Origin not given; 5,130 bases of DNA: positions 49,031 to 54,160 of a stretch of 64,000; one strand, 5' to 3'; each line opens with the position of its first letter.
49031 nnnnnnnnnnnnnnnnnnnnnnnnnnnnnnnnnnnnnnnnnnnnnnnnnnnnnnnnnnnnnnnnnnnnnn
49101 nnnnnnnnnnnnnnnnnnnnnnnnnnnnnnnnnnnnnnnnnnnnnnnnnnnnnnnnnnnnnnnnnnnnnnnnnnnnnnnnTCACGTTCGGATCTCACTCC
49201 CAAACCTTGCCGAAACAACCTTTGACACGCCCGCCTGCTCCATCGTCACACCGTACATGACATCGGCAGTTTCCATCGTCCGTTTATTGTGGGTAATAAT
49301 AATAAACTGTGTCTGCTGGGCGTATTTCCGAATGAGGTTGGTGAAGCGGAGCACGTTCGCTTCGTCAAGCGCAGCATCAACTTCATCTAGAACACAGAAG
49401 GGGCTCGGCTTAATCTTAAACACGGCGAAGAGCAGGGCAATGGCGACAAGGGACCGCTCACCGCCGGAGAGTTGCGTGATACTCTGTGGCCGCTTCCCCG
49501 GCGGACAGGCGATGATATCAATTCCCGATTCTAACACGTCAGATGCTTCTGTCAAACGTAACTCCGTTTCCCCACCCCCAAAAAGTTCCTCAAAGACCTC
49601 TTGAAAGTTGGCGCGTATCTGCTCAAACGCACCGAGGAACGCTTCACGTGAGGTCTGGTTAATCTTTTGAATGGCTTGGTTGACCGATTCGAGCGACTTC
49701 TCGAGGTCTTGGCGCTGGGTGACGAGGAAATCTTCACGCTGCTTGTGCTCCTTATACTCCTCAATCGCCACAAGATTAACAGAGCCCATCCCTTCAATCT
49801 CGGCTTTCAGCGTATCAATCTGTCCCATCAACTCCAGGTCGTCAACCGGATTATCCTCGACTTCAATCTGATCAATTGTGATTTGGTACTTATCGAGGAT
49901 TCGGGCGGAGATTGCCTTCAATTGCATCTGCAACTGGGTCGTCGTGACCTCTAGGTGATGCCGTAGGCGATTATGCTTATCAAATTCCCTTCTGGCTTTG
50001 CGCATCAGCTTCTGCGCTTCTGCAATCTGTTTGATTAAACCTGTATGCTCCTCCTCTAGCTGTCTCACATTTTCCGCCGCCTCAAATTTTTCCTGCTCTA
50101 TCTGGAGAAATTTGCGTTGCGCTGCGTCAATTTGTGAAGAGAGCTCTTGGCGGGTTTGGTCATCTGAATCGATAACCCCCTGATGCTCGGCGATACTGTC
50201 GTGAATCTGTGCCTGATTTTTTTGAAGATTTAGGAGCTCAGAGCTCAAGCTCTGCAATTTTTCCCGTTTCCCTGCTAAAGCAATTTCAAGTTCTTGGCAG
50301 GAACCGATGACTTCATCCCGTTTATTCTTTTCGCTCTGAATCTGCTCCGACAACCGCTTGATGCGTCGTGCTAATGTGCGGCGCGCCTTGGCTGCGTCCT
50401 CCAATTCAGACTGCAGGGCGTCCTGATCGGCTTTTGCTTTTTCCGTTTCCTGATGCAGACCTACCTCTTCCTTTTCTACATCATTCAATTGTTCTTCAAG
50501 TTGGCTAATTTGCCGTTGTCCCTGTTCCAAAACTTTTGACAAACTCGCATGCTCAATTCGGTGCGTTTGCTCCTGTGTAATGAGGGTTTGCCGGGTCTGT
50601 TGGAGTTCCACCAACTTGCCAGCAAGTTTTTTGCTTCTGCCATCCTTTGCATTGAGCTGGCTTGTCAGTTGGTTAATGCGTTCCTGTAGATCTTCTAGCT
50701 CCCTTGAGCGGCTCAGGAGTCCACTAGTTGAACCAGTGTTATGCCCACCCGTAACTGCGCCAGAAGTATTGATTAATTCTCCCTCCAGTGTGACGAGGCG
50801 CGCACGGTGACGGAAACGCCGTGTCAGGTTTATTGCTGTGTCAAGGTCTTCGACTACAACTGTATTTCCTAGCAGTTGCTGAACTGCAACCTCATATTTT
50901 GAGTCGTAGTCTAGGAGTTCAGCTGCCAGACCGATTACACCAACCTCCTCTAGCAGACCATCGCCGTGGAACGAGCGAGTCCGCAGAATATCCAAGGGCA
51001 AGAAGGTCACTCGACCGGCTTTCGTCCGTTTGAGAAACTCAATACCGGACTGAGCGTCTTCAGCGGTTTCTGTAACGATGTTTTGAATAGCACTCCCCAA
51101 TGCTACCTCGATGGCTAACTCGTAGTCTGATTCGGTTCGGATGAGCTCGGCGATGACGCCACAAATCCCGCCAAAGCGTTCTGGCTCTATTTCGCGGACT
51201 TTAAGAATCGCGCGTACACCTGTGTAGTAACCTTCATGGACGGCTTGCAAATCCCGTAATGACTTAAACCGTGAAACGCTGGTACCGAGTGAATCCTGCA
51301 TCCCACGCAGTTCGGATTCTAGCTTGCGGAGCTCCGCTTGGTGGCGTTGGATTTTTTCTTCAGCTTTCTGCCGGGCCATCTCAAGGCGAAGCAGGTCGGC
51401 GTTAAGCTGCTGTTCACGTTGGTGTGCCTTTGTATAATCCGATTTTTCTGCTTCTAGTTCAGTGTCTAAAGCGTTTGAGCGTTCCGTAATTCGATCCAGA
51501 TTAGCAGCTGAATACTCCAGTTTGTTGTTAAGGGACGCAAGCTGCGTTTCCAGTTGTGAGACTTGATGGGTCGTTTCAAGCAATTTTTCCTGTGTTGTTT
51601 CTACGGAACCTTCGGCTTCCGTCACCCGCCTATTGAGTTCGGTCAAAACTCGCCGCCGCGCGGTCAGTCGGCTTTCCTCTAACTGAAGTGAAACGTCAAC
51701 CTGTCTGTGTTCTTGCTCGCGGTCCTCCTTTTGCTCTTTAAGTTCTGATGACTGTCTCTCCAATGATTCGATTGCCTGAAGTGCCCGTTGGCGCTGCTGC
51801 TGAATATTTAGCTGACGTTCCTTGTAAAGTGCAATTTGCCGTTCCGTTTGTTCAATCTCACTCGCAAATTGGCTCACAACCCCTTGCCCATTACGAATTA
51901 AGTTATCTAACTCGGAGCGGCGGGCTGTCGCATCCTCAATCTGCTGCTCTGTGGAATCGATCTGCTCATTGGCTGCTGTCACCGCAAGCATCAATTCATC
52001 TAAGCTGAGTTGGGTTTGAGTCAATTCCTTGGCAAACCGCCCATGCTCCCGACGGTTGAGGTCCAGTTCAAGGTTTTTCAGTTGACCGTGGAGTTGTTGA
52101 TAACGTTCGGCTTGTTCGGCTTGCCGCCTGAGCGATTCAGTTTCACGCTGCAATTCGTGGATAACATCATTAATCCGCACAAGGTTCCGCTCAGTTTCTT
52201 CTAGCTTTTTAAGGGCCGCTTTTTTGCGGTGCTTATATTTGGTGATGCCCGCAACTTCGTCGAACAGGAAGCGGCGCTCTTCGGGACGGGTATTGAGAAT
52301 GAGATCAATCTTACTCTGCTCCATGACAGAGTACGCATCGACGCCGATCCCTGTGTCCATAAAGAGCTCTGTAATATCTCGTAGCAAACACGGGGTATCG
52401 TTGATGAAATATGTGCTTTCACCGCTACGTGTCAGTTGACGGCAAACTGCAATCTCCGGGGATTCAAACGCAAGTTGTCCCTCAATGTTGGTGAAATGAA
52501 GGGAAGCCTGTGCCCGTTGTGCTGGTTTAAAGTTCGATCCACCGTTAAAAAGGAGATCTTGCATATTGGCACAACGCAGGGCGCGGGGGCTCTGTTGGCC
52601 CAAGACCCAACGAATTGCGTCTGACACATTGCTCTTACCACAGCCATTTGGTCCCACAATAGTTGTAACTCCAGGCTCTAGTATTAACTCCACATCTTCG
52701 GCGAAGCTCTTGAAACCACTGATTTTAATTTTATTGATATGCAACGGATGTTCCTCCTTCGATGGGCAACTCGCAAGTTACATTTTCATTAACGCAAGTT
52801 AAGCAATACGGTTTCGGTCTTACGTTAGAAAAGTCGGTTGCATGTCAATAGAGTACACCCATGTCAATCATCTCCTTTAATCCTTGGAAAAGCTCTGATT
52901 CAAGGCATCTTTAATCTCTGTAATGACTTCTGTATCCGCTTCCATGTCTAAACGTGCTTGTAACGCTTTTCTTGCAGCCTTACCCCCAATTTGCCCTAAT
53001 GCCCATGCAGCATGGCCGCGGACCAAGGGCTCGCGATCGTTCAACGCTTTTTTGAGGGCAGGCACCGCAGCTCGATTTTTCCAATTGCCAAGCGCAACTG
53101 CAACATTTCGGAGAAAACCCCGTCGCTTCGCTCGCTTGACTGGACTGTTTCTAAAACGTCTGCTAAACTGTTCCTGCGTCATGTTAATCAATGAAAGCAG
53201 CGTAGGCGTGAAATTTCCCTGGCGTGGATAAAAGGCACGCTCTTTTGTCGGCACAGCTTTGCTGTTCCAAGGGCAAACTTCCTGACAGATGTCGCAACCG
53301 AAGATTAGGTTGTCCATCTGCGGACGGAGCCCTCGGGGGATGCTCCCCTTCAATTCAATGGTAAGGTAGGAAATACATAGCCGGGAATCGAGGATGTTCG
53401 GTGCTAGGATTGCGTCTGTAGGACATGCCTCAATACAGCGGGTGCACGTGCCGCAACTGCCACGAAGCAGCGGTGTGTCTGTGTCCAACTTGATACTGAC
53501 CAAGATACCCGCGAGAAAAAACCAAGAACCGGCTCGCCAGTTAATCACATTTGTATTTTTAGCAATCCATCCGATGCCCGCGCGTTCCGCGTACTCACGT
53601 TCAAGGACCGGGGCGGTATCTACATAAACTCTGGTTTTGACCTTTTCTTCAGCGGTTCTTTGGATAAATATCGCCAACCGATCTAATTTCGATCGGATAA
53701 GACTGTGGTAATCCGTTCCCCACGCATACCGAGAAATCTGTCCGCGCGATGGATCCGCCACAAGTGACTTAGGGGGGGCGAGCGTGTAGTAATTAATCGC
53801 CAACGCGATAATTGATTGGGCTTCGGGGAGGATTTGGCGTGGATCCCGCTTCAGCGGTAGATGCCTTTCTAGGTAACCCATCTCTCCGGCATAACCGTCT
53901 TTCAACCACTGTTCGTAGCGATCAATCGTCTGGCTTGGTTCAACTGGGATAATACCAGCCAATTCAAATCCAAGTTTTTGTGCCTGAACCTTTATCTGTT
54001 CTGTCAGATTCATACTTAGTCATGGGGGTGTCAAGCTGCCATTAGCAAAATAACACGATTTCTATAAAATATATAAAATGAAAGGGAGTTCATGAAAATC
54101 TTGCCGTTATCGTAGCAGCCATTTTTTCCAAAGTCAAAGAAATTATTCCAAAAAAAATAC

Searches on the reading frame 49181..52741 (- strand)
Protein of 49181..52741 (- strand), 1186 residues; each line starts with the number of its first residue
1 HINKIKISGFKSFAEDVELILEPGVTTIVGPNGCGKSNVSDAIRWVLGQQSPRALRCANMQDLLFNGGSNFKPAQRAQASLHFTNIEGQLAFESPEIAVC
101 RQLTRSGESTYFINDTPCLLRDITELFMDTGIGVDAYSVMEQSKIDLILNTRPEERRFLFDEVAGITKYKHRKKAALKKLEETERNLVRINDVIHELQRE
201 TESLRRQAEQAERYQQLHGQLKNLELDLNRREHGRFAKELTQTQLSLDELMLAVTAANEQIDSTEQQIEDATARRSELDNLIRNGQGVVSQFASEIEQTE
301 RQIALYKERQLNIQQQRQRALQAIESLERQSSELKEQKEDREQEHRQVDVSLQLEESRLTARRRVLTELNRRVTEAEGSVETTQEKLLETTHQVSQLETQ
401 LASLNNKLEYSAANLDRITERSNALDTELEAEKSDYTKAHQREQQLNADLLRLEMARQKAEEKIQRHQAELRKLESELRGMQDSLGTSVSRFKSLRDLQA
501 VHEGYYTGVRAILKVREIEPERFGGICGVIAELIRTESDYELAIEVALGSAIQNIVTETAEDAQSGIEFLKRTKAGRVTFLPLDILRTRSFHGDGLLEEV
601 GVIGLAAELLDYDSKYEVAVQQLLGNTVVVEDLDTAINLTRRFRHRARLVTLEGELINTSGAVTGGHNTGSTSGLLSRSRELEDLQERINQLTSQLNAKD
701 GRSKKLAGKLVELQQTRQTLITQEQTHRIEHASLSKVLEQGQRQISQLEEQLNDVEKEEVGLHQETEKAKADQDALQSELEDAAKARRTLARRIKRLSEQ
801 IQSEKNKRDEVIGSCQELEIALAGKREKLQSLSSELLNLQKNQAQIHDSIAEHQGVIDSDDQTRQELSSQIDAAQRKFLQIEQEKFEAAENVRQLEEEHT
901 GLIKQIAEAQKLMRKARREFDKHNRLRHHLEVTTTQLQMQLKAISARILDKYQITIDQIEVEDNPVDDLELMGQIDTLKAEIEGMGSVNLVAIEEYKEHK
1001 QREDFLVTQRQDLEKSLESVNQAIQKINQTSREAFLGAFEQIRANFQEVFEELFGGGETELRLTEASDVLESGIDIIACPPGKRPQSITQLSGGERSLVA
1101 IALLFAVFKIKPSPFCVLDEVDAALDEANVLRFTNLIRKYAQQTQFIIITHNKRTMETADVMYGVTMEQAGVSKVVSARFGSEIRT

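Call 10: search_protein_families(library=pfam, proteins=[window:49181-52741:-], max_evalue=1)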
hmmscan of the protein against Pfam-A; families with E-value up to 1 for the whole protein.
window:49181-52741:- (1186 aa): 11 families
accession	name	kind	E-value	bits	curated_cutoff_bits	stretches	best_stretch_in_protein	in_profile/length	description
PF02463.25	SMC_N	-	4.4e-64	216.3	40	1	2-1173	2-219/220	RecF/RecN/SMC N terminal domain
PF06470.18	SMC_hinge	-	1.2e-32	113.2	22.5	1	525-639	3-115/116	SMC proteins Flexible Hinge Domain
PF13304.12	AAA_21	-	2.8e-10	41.2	27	2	1080-1152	227-299/304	AAA domain, putative AbiEii toxin, Type IV TA system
PF13175.12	AAA_15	-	8.2e-09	36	32.1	1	2-406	3-265/374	AAA ATPase domain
PF13476.12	AAA_23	-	3.9e-06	28.1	27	1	4-330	1-192/201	AAA domain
PF13555.12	AAA_29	-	0.002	18.3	27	1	12-48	11-47/61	P-loop containing region of AAA domain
PF16331.10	TolA_bind_tri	-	0.0025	18.3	30.1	1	369-436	2-69/76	TolA binding protein trimerisation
PF17675.6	APG6_N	-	0.0068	17.3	45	1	857-948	29-125/132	Apg6 coiled-coil region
PF00005.33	ABC_tran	-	0.0074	17.3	25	2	16-44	3-32/137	ABC transporter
PF04565.21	RNA_pol_Rpb2_3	-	0.019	15.5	21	0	493-528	10-47/68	RNA polymerase Rpb2, domain 3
PF09435.16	DUF2015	-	0.058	14.2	27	1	884-931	12-59/79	Fungal protein of unknown function (DUF2015)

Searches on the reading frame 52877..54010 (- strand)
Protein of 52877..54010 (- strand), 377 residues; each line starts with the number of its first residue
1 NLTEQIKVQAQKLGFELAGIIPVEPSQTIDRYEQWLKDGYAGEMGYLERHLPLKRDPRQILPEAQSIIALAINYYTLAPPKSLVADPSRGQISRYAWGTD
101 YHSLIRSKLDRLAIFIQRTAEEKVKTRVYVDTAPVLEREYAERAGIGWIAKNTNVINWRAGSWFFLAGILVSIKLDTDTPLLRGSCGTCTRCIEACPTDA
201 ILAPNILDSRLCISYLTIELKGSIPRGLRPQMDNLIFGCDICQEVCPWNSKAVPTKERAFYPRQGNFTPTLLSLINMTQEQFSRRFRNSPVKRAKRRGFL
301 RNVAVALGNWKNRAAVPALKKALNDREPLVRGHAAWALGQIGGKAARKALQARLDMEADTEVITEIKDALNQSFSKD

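Call 10: search_protein_families(library=pfam, proteins=[window:52877-54010:-], max_evalue=1)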
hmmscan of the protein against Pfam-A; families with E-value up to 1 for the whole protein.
window:52877-54010:- (377 aa): 18 families
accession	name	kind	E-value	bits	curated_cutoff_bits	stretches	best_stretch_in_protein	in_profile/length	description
PF08331.15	QueG_DUF1730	-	1.5e-23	82.9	25.1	1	56-132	3-77/77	Epoxyqueuosine reductase QueG, DUF1730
PF13484.11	Fer4_16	-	3.1e-22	79.6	30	1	186-249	2-66/66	4Fe-4S double cluster binding domain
PF13646.12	HEAT_2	-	6.2e-14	52.5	27.7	1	301-370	18-87/88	HEAT repeats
PF03130.22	HEAT_PBS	-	1.1e-07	32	20.9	2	330-355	1-26/27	PBS lyase HEAT-like repeat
PF14697.11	Fer4_21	-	1.9e-05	25.1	35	2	177-201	32-57/59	4Fe-4S dicluster domain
PF00037.32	Fer4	-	2.2e-05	24.5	21.1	2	185-201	7-23/24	4Fe-4S binding domain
PF13187.11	Fer4_9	-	4.8e-05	23.7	27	1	184-201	35-52/52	4Fe-4S dicluster domain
PF13513.12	HEAT_EZ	-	7.8e-05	23.6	27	1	315-341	29-55/55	HEAT-like repeat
PF02985.28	HEAT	-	0.00036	21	23.5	1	316-341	2-27/31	HEAT repeat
PF13237.11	Fer4_10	-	0.00045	20.5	25.5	1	185-198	8-21/53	4Fe-4S dicluster domain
PF25160.1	LdpA_Fe-S-bd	-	0.00049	20.3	27.6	1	183-203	25-45/49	LdpA Fe-S cluster-binding domain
PF12838.12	Fer4_7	-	0.0045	17.9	27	2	186-249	2-51/52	4Fe-4S dicluster domain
PF12837.12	Fer4_6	-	0.0095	16.3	25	1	185-201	8-24/24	4Fe-4S binding domain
PF12798.12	Fer4_3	-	0.011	16.9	27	1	238-249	3-14/15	4Fe-4S binding domain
PF13183.11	Fer4_8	-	0.019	15.9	27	0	185-198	53-66/68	4Fe-4S dicluster domain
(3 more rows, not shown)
